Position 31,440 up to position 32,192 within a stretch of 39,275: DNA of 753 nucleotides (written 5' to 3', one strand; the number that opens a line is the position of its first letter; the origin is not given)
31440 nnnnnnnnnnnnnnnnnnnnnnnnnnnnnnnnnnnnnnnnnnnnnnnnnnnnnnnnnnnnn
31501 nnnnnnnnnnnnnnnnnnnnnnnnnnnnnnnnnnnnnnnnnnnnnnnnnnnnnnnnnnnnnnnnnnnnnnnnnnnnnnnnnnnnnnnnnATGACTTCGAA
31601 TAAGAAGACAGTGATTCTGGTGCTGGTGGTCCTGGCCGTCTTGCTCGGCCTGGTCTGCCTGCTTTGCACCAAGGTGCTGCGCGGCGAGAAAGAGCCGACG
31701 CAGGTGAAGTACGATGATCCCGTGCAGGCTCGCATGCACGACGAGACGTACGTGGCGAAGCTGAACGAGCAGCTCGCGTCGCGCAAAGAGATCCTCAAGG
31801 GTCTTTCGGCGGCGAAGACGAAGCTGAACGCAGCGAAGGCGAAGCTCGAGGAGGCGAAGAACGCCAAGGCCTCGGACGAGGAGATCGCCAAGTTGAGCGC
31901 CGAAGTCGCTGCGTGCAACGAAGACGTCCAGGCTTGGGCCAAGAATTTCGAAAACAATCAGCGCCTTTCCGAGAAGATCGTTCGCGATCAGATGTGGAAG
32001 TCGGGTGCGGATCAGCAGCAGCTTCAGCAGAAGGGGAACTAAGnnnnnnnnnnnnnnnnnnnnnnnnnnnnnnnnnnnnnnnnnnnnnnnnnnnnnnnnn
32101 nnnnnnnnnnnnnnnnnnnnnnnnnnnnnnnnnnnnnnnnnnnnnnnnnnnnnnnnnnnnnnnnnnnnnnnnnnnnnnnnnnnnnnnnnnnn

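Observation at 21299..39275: More than 18 kb translationally coupled operon: giant protein, small membrane-anchored coiled-coil protein, second giant protein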

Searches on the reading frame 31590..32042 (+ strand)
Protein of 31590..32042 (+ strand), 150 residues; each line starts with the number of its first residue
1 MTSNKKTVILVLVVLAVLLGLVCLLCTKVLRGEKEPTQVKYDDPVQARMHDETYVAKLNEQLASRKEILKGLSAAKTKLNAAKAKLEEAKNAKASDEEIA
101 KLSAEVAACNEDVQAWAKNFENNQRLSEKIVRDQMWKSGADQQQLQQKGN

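Call 7: search_protein_families(library=pfam, proteins=[window:31590-32042:+], max_evalue=0.01)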
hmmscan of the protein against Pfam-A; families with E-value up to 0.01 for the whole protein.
window:31590-32042:+ (150 aa): 2 families
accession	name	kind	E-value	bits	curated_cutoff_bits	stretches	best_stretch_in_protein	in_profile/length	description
PF02403.27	Seryl_tRNA_N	-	0.0011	19.7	28.2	1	44-125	17-95/108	Seryl-tRNA synthetase N-terminal domain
PF13779.11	DUF4175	-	0.0026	16.3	27.3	1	71-147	480-555/825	Domain of unknown function (DUF4175)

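Call 8: search_protein_families(library=ncbifam, proteins=[window:31590-32042:+], max_evalue=0.01)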
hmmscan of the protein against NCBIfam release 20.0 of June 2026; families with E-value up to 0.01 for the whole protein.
window:31590-32042:+ (150 aa): 2 families
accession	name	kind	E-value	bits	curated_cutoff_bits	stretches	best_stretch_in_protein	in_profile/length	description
NF033729.0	borfam54_2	equivalog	0.00026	20.8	30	1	2-127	2-124/226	complement regulator-acquiring protein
TIGR02302.1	aProt_lowcomp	hypoth_equivalog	0.0047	15.2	394.3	1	72-128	498-555/851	TIGR02302 family protein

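Call 12: find_encoding_contigs(protein=window:31590-32039:+, flank=10000, max_places=10)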
Protein window:31590-32039:+ (150 aa): 1 contig read that carries it; 1 place shown.
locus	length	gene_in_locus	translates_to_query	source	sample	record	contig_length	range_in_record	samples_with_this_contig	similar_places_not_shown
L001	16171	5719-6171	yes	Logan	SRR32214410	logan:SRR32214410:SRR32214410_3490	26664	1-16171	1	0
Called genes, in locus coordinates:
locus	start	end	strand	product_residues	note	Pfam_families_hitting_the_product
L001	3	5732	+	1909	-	?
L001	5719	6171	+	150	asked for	-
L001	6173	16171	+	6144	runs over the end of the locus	PF13385:Laminin_G_3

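Call 24: search_solved_structures(query=L001:6173-16171:+, max_evalue=0.01)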
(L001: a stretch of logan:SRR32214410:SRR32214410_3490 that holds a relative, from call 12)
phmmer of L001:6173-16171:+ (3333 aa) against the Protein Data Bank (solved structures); distinct sequences matched with E-value up to 0.01: 0.

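Call 32: find_related_loci(query=A1, collection=genome_contigs, flank=10000)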
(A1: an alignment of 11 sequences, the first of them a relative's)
Query A1 (784 aa) in genome_contigs; peptide patterns used: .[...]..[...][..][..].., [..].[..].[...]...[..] (x = any residue, [..] = any of these).
318 stretches matched a pattern; 230 encode a relative of the query (tblastn E <= 1e-3); the best 80 are kept; 80 distinct loci.
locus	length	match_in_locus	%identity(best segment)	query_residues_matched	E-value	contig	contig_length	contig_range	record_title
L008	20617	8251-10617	54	1-782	0e+0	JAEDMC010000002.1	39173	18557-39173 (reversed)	MAG: Kiritimatiellae bacterium isolate MAG256 NODE_856_length_39173_cov_8.282709, whole genome shotgun sequence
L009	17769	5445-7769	52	1-782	0e+0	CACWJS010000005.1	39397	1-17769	uncultured bacterium isolate RUG10640 genome assembly, contig: RUG10640_asm_5, whole genome shotgun sequence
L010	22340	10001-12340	51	1-784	0e+0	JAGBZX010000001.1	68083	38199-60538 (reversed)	MAG: Kiritimatiellae bacterium isolate RGIG9599 Yak_Colon.Co__c103075, whole genome shotgun sequence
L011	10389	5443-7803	51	1-783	0e+0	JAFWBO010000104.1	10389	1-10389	MAG: Kiritimatiellae bacterium isolate RGIG5590 Sheep_Colon.Co__c2740466, whole genome shotgun sequence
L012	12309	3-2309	51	13-784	0e+0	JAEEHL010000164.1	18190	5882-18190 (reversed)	MAG: Verrucomicrobia bacterium isolate Tb.RUG.121 k141_9111025_flag=1_multi=13.9078_len=18190, whole genome shotgun sequ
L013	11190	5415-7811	46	1-783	0e+0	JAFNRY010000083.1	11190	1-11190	MAG: Kiritimatiellae bacterium isolate RGIG68 Dairy_cattle_Abomasum-6__c203899, whole genome shotgun sequence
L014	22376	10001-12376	46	1-781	0e+0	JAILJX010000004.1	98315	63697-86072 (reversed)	MAG: Kiritimatiellia bacterium isolate RUI187 k141_12156751_flag=0_multi=62.9594_len=98315, whole genome shotgun sequenc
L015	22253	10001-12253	46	1-782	0e+0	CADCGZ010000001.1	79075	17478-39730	uncultured bacterium isolate RUG14632 genome assembly, contig: RUG14632_asm_1, whole genome shotgun sequence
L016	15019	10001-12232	46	1-780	0e+0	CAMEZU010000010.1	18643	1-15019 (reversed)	MAG: uncultured Verrucomicrobia bacterium isolate SRR11489758_bin.5_metaWRAP_v1.3_MAG genome assembly, contig: ERZ114667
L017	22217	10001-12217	46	1-782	0e+0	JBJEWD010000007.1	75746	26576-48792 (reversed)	MAG: Kiritimatiellia bacterium isolate LOHA06_bin.047 NODE_149_length_75746_cov_26.064843, whole genome shotgun sequence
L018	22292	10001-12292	44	1-782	0e+0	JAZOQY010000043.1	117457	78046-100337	MAG: Kiritimatiellia bacterium isolate T1900045564_YK20190258.MAGScoT_cleanbin_000015 SGB_7927_k141_2502013, whole genom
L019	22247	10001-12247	47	1-784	0e+0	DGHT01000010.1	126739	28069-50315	MAG TPA_asm: Verrucomicrobia bacterium UBA3841 UBA3841_contig_53, whole genome shotgun sequence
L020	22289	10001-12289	43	1-782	0e+0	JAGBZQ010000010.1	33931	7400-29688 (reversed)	MAG: Kiritimatiellae bacterium isolate RGIG9592 Yak_Colon.Co__c158743, whole genome shotgun sequence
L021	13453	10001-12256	45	1-782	0e+0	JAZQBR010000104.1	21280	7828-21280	MAG: Kiritimatiellia bacterium isolate T1900044640_TS20190106.MAGScoT_cleanbin_000021 SGB_1239_k141_1277565, whole genom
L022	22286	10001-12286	44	1-782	0e+0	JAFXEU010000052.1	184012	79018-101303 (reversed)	MAG: Kiritimatiellae bacterium isolate RGIG6350 Sheep_Rectum-4__c437070, whole genome shotgun sequence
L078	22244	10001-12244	35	1-783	7e-133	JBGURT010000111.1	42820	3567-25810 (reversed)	MAG: Kiritimatiellia bacterium isolate ruminal_MAG_11 ruminal_MAG_11_contig_0111, whole genome shotgun sequence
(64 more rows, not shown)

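Call 47: search_protein_families(library=pfam, proteins=[L001:6173-7372:+, L001:7163-8362:+, L001:8153-9352:+, L001:9143-10342:+, L001:10133-11332:+, L001:11123-12322:+, L001:12113-13312:+, L001:13103-14302:+, L001:14093-15292:+, L001:15083-16171:+], max_evalue=0.5)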
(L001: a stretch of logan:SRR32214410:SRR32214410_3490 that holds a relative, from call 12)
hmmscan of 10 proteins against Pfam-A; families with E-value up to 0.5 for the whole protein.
L001:6173-7372:+ (400 aa): 0 families

L001:7163-8362:+ (400 aa): 0 families

L001:8153-9352:+ (400 aa): 2 families
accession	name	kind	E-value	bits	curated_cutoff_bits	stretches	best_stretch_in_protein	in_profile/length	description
PF00801.26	PKD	-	0.07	13.6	23.5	1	115-200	9-77/80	PKD domain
PF19944.4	DUF6406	-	0.15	12.7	26.9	1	247-287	18-58/84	Family of unknown function (DUF6406)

L001:9143-10342:+ (400 aa): 1 family
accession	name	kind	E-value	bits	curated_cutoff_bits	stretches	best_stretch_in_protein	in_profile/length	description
PF13359.12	DDE_Tnp_4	-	0.12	12.4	24.8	1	107-165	29-91/158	DDE superfamily endonuclease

L001:10133-11332:+ (400 aa): 1 family
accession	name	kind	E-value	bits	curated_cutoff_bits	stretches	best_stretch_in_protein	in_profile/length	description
PF18884.5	TSP3_bac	-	9e-09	35.5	25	1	200-218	1-19/22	Bacterial TSP3 repeat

L001:11123-12322:+ (400 aa): 2 families
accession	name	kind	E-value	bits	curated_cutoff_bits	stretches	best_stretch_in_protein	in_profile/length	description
PF18884.5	TSP3_bac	-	0.00084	19.6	25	2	212-224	1-13/22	Bacterial TSP3 repeat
PF03495.19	Binary_toxB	-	0.072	13.7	25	1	212-249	2-41/78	Clostridial binary toxin B/anthrax toxin PA Ca-binding domain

L001:12113-13312:+ (400 aa): 0 families

L001:13103-14302:+ (400 aa): 2 families
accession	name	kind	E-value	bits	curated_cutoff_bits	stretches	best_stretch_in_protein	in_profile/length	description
PF13385.13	Laminin_G_3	-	2.1e-07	31.7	27.6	1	297-400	16-96/151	Concanavalin A-like lectin/glucanases superfamily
PF09428.17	DUF2011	-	0.26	11.6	29.4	1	255-313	80-144/222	Fungal protein of unknown function (DUF2011)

L001:14093-15292:+ (400 aa): 4 families
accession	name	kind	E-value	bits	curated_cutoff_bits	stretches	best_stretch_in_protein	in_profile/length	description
PF13385.13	Laminin_G_3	-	2.5e-13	50.9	27.6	2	40-86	68-112/151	Concanavalin A-like lectin/glucanases superfamily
PF00054.30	Laminin_G_1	-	0.11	13.2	24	1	47-87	47-77/131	Laminin G domain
PF06439.18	3keto-disac_hyd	-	0.15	12.5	26.8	1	43-83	115-156/187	3-keto-disaccharide hydrolase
PF02210.31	Laminin_G_2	-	0.19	12.6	22.9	0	47-87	47-87/126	Laminin G domain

L001:15083-16171:+ (363 aa): 0 families

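Call 52: search_protein_families(library=pfam, proteins=[L010:12266-14665:+, L010:14366-16765:+, L010:16466-18865:+, L010:18566-21688:+, L078:11774-14173:+, L078:13874-16273:+, L078:15974-18373:+, L078:18074-20368:+], max_evalue=0.1)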
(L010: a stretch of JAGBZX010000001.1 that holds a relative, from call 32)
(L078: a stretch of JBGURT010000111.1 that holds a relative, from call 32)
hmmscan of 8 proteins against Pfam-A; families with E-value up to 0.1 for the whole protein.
L010:12266-14665:+ (800 aa): 2 families
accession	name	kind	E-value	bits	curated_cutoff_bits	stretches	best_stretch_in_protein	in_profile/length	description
PF18884.5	TSP3_bac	-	5.3e-07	29.8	25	2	694-712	1-19/22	Bacterial TSP3 repeat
PF20009.4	GEVED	-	0.0025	19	24.4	0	227-258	2-16/78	GEVED domain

L010:14366-16765:+ (800 aa): 1 family
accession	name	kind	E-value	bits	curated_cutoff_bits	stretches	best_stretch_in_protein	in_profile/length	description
PF18884.5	TSP3_bac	-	0.014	15.6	25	1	16-28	1-13/22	Bacterial TSP3 repeat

L010:16466-18865:+ (800 aa): 3 families
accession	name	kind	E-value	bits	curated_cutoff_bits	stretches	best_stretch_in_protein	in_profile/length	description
PF18884.5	TSP3_bac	-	2.4e-13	50.1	25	1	350-371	1-22/22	Bacterial TSP3 repeat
PF09912.14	DUF2141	-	0.00081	19.7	24.4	1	185-244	7-69/112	Uncharacterized protein conserved in bacteria (DUF2141)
PF13285.11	DUF4073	-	0.075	13.1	28.8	0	708-748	106-147/157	Domain of unknown function (DUF4073)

L010:18566-21688:+ (1041 aa): 2 families
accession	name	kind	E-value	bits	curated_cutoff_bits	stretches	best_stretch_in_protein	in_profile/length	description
PF25788.1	Ig_Rha78A_N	-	0.0012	19.5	27.4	1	595-701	17-101/105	Rha78A-like, N-terminal immunoglobulin domain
PF18884.5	TSP3_bac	-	0.0094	16.2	25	0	1-12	1-12/22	Bacterial TSP3 repeat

L078:11774-14173:+ (800 aa): 2 families
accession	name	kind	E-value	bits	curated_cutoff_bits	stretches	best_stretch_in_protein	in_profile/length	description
PF25788.1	Ig_Rha78A_N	-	0.01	16.5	27.4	0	558-663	17-100/105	Rha78A-like, N-terminal immunoglobulin domain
PF20009.4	GEVED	-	0.015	16.5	24.4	0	378-431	2-16/78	GEVED domain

L078:13874-16273:+ (800 aa): 2 families
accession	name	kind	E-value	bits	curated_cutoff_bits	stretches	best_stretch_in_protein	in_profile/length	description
PF18884.5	TSP3_bac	-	6.7e-05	23.1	25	1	159-179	1-20/22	Bacterial TSP3 repeat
PF24152.1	DUF7405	-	0.055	12.8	27.1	0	713-772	178-241/347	Family of unknown function (DUF7405)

L078:15974-18373:+ (800 aa): 1 family
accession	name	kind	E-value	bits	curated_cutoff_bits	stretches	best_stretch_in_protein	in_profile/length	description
PF18884.5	TSP3_bac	-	0.0078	16.5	25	1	158-179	1-22/22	Bacterial TSP3 repeat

L078:18074-20368:+ (765 aa): 0 families

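Call 92: search_solved_structures(query=A1, max_evalue=0.1)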
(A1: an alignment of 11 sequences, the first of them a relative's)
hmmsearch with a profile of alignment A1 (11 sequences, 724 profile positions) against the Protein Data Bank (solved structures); distinct sequences matched with E-value up to 0.1: 13.
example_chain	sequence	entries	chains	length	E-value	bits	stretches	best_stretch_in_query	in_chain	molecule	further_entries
8sl1_A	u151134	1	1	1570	5.9e-10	41.4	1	59-174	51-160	Pappalysin-2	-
4qvs_A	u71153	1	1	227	7.9e-07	31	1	133-170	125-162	S-layer domain-containing protein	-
8a7d_C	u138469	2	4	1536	2e-06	29.7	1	131-168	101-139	Pappalysin-1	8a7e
7y5n_C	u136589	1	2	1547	2e-06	29.7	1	131-168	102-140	Pappalysin-1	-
8hgg_C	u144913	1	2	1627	2.1e-06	29.6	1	130-168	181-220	Pappalysin-1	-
7ufg_A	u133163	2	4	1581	2.1e-06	29.6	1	131-168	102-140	Pappalysin-1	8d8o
7y5q_A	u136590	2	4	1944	2.6e-06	29.3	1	130-168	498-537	Maltose/maltodextrin-binding periplasmic protein,Pappalysin-1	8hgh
5hon_A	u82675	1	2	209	0.0003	22.5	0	138-165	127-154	Extracellular arabinanase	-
4dqa_A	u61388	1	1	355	0.0003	22.5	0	137-166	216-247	uncharacterized protein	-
8pvq_A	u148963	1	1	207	0.032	15.8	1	132-186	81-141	Pentraxin-related protein PTX3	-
9k6v_A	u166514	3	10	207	0.032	15.8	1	132-186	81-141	Pentraxin-related protein PTX3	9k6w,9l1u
9k6u_B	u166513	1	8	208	0.032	15.8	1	132-186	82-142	Pentraxin-related protein PTX3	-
9k6n_A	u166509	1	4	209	0.033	15.7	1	132-186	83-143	Pentraxin-related protein PTX3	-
